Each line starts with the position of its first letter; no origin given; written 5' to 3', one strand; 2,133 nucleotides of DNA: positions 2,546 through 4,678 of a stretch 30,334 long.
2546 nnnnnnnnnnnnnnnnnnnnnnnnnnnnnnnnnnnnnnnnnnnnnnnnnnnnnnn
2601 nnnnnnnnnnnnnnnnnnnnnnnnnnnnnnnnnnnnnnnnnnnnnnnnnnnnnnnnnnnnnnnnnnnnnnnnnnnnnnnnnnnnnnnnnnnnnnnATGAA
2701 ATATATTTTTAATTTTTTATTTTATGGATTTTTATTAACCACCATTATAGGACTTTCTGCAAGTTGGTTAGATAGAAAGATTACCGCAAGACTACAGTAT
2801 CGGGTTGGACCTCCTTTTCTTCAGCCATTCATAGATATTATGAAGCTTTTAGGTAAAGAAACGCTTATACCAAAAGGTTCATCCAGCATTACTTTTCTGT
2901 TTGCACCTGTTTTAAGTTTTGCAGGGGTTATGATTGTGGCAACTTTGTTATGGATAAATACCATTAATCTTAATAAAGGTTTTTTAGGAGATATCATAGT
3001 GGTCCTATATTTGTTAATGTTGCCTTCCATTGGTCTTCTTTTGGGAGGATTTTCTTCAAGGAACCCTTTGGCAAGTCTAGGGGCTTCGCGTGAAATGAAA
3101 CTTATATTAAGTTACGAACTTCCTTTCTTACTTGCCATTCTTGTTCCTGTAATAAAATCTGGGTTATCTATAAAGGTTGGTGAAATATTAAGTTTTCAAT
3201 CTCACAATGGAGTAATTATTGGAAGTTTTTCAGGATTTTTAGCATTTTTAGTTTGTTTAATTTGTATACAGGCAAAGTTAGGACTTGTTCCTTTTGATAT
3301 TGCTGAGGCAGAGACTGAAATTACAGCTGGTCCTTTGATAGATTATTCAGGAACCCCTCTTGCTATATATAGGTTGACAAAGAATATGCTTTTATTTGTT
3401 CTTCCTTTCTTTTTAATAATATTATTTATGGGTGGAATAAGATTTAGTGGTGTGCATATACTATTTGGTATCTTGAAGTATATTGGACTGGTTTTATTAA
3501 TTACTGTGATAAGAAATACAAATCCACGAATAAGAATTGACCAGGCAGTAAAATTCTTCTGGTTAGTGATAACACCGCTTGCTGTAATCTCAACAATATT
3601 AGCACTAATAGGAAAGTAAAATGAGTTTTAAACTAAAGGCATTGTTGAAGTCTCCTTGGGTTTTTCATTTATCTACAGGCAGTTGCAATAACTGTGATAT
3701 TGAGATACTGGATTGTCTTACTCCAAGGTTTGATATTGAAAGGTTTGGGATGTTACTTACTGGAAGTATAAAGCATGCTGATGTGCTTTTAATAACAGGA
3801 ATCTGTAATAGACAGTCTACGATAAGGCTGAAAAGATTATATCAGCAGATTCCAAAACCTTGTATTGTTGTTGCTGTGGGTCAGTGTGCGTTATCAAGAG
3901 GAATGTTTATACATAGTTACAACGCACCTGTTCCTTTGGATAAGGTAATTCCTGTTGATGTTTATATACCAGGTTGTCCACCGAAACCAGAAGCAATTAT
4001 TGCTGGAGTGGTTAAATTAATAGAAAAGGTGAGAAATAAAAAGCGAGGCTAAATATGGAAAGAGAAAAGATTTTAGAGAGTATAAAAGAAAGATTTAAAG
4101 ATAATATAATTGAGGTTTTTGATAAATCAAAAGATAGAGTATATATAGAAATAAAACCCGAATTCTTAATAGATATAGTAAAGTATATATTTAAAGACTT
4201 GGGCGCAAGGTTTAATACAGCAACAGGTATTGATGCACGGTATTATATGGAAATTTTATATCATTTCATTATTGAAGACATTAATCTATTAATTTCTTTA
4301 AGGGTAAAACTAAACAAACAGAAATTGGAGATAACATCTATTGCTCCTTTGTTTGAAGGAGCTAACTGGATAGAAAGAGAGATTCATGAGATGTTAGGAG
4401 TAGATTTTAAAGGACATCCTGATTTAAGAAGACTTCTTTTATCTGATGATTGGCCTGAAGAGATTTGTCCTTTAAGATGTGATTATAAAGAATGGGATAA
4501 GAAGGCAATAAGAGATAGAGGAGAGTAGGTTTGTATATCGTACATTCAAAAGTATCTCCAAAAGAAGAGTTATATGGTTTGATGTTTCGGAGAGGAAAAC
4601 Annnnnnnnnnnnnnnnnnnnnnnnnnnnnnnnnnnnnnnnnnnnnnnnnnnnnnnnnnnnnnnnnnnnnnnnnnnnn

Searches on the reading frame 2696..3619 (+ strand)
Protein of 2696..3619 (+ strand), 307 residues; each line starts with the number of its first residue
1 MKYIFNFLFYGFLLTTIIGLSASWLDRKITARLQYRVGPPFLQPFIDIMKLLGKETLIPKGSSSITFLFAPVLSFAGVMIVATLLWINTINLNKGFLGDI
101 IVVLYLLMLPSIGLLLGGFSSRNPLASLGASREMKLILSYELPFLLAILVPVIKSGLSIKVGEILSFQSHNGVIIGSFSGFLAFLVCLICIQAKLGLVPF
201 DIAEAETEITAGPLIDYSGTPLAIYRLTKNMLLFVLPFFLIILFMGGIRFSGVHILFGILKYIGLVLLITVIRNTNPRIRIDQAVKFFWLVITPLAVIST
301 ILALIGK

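Call 6: search_protein_families(library=pfam, proteins=[window:2696-3619:+])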
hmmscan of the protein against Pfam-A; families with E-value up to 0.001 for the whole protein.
window:2696-3619:+ (307 aa): 1 family
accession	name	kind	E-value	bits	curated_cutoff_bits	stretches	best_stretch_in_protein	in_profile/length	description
PF00146.26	NADHdh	-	4.5e-67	227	27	1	14-303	10-297/298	NADH dehydrogenase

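Call 7: search_protein_families(library=ncbifam, proteins=[window:2696-3619:+])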
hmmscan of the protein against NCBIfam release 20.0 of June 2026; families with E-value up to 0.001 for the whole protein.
window:2696-3619:+ (307 aa): 7 families
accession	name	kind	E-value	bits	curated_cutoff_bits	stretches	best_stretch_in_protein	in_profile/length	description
NF004741.0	PRK06076.1-2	equivalog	7e-53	180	305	1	5-305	23-331/337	NADH-quinone oxidoreductase subunit NuoH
NF040610.1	F420_dehyd_FpoH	exception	5.9e-33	114.6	475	1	17-303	25-332/339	F420H2 dehydrogenase subunit FpoH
NF004740.0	PRK06076.1-1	equivalog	3.5e-32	112.2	399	1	14-301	24-314/325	NADH-quinone oxidoreductase subunit NuoH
NF004744.0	PRK06076.1-5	equivalog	5.8e-32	111.2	542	2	13-250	38-282/372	NADH-quinone oxidoreductase subunit NuoH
NF004745.0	PRK06076.1-6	equivalog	3e-31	108.9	450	1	23-302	34-328/341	NADH-quinone oxidoreductase subunit NuoH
NF004742.0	PRK06076.1-3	equivalog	9e-28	97.5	531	1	34-302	54-343/356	NADH-quinone oxidoreductase subunit NuoH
NF004743.0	PRK06076.1-4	equivalog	3.6e-27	95.3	494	1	13-300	25-335/433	NADH-quinone oxidoreductase subunit NuoH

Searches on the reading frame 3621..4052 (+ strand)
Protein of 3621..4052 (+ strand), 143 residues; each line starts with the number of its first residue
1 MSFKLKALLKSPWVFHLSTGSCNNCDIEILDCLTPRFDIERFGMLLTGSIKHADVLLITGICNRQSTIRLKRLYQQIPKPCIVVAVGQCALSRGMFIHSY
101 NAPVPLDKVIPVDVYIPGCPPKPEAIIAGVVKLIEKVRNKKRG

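Call 6: search_protein_families(library=pfam, proteins=[window:3621-4052:+])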
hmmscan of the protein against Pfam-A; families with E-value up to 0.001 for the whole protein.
window:3621-4052:+ (143 aa): 1 family
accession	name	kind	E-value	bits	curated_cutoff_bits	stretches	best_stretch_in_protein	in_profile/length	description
PF01058.29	Oxidored_q6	-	9.8e-29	100.1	27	1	22-133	1-128/128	NADH ubiquinone oxidoreductase, 20 Kd subunit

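Call 7: search_protein_families(library=ncbifam, proteins=[window:3621-4052:+])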
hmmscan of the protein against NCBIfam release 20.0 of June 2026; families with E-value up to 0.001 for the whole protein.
window:3621-4052:+ (143 aa): 15 families
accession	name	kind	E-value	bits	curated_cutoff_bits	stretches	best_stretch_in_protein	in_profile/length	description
NF005012.1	PRK06411.1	subfamily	3.4e-40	137.3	116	1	11-141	35-162/166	NADH-quinone oxidoreductase subunit NuoB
TIGR01957.1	nuoB_fam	subfamily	1.4e-36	125.6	142.7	1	21-139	25-144/145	NADH-quinone oxidoreductase subunit B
NF011393.0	PRK14818.1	equivalog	9.3e-33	113.2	255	1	13-140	32-158/173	NADH dehydrogenase subunit B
NF011391.0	PRK14816.1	equivalog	2.4e-32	112.1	283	1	14-140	56-180/196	NADH-quinone oxidoreductase subunit B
NF011390.0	PRK14815.1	equivalog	1.4e-30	105.9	281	1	23-141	43-161/183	NADH dehydrogenase subunit B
NF011395.0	PRK14820.1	equivalog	7.5e-30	104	263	1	12-140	35-160/180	NADH-quinone oxidoreductase subunit B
NF011394.0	PRK14819.1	equivalog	2.5e-29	102.6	312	1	23-140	41-159/264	NADH-quinone oxidoreductase subunit B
NF009808.0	PRK13292.1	equivalog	5.8e-29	100.5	1156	1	21-142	35-154/791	NADH-quinone oxidoreductase subunit B/C/D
NF011388.0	PRK14813.1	equivalog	4.4e-28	98.4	294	1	23-141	38-157/189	NADH dehydrogenase subunit B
NF011392.0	PRK14817.1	equivalog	4.4e-28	98.2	271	1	23-141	46-164/182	NADH-quinone oxidoreductase subunit B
NF011389.0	PRK14814.1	equivalog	3.4e-26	92.2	285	1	11-139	34-159/186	NADH dehydrogenase subunit B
TIGR03294.1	FrhG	equivalog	1.3e-09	38.2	245.5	1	49-136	47-143/228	coenzyme F420 hydrogenase subunit gamma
NF045875.1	F420_non_VhuG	exception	1.8e-05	24.2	450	1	104-136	134-166/286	F420-non-reducing hydrogenase subunit VhuG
TIGR00391.1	hydA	subfamily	8.1e-05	21.9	179.5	1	78-134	148-208/365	hydrogenase small subunit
NF045520.1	H2_NiFeSe_small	exception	0.00016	21.1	470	0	81-140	145-212/314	NiFeSe hydrogenase small subunit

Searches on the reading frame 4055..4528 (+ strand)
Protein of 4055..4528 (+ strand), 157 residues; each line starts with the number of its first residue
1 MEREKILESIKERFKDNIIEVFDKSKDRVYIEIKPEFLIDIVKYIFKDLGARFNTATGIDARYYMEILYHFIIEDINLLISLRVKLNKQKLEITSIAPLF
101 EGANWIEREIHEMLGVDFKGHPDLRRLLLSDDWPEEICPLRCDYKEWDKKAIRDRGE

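Call 6: search_protein_families(library=pfam, proteins=[window:4055-4528:+])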
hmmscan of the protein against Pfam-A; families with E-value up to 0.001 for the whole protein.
window:4055-4528:+ (157 aa): 1 family
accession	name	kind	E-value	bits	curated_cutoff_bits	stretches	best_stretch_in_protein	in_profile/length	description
PF00329.25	Complex1_30kDa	-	3.5e-28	99.1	22.5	1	31-145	1-119/124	Respiratory-chain NADH dehydrogenase, 30 Kd subunit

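Call 7: search_protein_families(library=ncbifam, proteins=[window:4055-4528:+])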
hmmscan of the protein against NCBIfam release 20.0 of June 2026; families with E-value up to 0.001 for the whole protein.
window:4055-4528:+ (157 aa): 17 families
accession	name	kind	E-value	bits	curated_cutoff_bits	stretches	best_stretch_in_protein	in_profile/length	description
NF040611.1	F420_dehyd_FpoC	exception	5.1e-27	94.7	220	1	1-153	1-155/158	F420H2 dehydrogenase subunit FpoC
NF004735.0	PRK06074.2-2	equivalog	8.9e-25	87.4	176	1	1-153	1-155/158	NADH-quinone oxidoreductase subunit C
NF005832.0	PRK07735.1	equivalog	4.4e-23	82.2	431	1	6-149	281-428/430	NADH-quinone oxidoreductase subunit C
NF004737.0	PRK06074.2-4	equivalog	3e-22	79.2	144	1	17-146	2-126/150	NADH-quinone oxidoreductase subunit C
TIGR01961.1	NuoC_fam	subfamily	1.8e-21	76.9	122.45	1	31-145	3-119/122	NADH (or F420H2) dehydrogenase, subunit C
NF004733.0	PRK06074.1-5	equivalog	7.6e-19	68.2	225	1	7-144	10-149/203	NADH-quinone oxidoreductase subunit C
NF009808.0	PRK13292.1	equivalog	7.9e-18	63.7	1156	1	4-145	225-374/791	NADH-quinone oxidoreductase subunit B/C/D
NF008728.0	PRK11742.1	equivalog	1.3e-17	63.4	840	1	5-145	23-173/598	NADH-quinone oxidoreductase subunit C/D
NF009141.0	PRK12494.1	equivalog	1.4e-17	64.1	175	1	30-147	45-166/175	NAD(P)H-quinone oxidoreductase subunit J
NF006304.0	PRK08491.1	equivalog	1.1e-16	61.3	228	1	7-136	40-168/263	NADH-quinone oxidoreductase subunit C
NF005856.0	PRK07785.1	equivalog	3.6e-16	59.7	224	1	8-144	82-222/246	NADH-quinone oxidoreductase subunit C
NF004734.0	PRK06074.2-1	equivalog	5.1e-16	59.1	169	1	5-145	7-150/164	NADH-quinone oxidoreductase subunit C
NF004730.0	PRK06074.1-1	equivalog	5e-11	42.8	193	1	26-129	27-143/200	NADH-quinone oxidoreductase subunit C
NF004731.0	PRK06074.1-3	equivalog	5.6e-11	42.6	303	1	3-144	3-145/207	NADH-quinone oxidoreductase subunit C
NF004732.0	PRK06074.1-4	equivalog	7.7e-09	35.6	376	1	69-129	121-182/250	NADH-quinone oxidoreductase subunit C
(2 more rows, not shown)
